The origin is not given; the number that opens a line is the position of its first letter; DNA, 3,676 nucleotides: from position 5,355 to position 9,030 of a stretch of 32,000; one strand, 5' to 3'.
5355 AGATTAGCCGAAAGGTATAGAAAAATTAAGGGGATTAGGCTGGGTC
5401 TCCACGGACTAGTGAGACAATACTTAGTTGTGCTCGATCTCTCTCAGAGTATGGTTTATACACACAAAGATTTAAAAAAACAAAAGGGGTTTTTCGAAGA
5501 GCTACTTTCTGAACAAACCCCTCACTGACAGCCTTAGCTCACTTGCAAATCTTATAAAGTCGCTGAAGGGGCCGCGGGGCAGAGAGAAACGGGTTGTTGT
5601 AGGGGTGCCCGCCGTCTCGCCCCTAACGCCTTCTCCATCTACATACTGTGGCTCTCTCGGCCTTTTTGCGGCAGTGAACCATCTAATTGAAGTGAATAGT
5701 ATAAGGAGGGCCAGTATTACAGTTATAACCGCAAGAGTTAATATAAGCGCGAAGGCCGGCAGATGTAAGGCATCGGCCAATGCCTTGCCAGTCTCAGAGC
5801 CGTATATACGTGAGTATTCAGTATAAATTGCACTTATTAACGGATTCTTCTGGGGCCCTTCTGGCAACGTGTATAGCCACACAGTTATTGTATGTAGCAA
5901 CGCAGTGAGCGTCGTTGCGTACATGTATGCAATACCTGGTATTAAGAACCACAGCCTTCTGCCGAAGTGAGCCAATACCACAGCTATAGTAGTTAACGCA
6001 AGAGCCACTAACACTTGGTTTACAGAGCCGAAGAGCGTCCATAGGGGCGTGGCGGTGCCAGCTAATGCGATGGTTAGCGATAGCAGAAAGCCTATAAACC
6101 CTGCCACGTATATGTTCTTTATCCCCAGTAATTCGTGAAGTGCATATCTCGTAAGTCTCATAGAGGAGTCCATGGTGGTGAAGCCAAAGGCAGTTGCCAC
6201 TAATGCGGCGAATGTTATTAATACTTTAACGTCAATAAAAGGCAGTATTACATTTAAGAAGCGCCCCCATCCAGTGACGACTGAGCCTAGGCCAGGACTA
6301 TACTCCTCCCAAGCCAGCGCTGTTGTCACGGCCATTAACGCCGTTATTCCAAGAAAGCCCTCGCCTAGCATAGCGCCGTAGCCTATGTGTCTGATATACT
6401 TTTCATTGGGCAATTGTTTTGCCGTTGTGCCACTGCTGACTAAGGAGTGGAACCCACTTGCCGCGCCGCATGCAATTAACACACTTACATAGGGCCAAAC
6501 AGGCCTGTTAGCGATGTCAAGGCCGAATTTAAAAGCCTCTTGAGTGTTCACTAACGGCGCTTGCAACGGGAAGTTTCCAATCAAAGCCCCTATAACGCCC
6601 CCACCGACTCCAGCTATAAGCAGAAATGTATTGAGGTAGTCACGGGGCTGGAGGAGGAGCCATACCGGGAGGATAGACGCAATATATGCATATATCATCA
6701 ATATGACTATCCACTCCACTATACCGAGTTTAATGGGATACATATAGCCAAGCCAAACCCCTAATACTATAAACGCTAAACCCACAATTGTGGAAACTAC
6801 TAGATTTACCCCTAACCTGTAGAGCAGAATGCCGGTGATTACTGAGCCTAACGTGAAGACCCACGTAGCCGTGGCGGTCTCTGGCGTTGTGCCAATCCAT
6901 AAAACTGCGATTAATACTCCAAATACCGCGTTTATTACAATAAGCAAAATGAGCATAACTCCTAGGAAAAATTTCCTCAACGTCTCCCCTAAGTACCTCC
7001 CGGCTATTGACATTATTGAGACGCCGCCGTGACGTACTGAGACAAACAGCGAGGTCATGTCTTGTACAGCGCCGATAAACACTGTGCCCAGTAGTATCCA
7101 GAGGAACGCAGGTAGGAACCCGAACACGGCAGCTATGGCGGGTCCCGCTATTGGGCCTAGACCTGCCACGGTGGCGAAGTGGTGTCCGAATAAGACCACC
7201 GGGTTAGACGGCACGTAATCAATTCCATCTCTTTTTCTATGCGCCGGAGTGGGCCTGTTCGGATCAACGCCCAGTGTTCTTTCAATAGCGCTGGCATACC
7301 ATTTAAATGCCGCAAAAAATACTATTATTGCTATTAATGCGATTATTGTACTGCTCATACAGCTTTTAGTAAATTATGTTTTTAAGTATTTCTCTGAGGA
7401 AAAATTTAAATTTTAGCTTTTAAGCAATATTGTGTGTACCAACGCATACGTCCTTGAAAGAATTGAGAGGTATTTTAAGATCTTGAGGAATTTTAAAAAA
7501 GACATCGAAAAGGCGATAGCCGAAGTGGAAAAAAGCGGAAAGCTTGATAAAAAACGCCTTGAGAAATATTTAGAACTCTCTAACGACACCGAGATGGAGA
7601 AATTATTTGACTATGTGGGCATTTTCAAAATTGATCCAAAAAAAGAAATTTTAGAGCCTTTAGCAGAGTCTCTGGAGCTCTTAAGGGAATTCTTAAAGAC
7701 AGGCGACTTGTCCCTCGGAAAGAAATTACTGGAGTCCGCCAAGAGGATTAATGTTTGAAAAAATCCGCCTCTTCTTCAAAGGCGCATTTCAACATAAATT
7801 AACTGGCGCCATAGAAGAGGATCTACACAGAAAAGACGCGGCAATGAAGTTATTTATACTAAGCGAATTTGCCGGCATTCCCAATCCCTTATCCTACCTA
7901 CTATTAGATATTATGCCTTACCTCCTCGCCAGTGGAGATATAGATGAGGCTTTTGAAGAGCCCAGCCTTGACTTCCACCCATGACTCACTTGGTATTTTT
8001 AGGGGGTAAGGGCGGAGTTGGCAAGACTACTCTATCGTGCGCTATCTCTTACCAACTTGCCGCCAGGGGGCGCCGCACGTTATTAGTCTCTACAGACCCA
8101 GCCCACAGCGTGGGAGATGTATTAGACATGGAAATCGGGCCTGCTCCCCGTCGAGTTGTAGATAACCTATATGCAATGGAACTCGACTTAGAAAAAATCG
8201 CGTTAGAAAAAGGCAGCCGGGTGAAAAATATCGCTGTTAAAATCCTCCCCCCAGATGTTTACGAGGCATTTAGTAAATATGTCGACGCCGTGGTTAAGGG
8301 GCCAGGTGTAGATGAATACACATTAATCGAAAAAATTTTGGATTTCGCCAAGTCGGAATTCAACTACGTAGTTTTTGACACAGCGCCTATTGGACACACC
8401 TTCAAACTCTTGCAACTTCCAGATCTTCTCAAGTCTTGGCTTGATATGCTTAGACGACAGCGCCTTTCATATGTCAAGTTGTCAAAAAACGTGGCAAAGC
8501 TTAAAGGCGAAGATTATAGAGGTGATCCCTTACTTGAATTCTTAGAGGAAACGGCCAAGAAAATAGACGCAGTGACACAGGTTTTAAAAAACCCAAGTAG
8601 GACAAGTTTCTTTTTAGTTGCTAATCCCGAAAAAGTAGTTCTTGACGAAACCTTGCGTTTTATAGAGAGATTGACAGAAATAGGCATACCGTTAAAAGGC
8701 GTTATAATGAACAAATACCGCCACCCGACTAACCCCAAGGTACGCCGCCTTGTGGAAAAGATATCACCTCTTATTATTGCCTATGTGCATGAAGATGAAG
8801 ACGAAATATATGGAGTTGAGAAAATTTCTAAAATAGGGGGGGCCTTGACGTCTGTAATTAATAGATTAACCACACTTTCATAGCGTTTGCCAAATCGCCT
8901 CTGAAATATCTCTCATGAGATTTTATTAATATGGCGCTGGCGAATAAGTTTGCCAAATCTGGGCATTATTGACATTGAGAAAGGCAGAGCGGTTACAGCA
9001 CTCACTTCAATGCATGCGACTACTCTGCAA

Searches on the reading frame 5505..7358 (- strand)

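Call 83: search_protein_families(library=pfam, max_evalue=0.001, proteins=[window:5505-7358:-])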
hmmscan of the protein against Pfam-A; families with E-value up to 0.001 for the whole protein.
window:5505-7358:- (618 aa): 1 family
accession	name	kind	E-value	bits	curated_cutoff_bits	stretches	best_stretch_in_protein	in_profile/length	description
PF02554.20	CstA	-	6.9e-112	375.4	27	2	3-346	2-353/560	Carbon starvation protein CstA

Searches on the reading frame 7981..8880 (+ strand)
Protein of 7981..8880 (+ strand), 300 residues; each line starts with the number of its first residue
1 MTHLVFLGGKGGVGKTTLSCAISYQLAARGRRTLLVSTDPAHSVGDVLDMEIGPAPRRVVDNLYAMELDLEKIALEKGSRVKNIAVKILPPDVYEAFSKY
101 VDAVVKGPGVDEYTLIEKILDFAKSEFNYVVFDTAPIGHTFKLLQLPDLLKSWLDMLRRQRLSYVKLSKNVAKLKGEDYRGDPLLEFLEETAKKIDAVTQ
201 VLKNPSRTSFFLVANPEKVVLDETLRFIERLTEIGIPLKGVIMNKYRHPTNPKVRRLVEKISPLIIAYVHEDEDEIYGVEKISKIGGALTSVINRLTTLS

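Call 83: search_protein_families(library=pfam, max_evalue=0.001, proteins=[window:7981-8880:+])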
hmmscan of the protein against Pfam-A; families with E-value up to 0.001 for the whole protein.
window:7981-8880:+ (300 aa): 6 families
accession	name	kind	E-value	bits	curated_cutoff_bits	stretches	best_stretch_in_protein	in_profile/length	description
PF02374.21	ArsA_ATPase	-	4.7e-65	220.2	24.3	1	3-247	2-246/305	Anion-transporting ATPase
PF13614.12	AAA_31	-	8.1e-13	49.1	27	1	5-137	5-128/177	AAA domain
PF01656.29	CbiA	-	1e-12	48.5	25.4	1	5-273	2-113/125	CobQ/CobB/MinD/ParA nucleotide binding domain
PF10609.15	ParA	-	8.2e-07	29.1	27.1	1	4-39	6-41/246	NUBPL iron-transfer P-loop NTPase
PF00142.24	Fer4_NifH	-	2.9e-06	27.4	25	1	7-45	5-43/271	4Fe-4S iron sulfur cluster binding proteins, NifH/frxC family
PF13500.12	AAA_26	-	0.00057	20.2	27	0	212-264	133-182/198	AAA domain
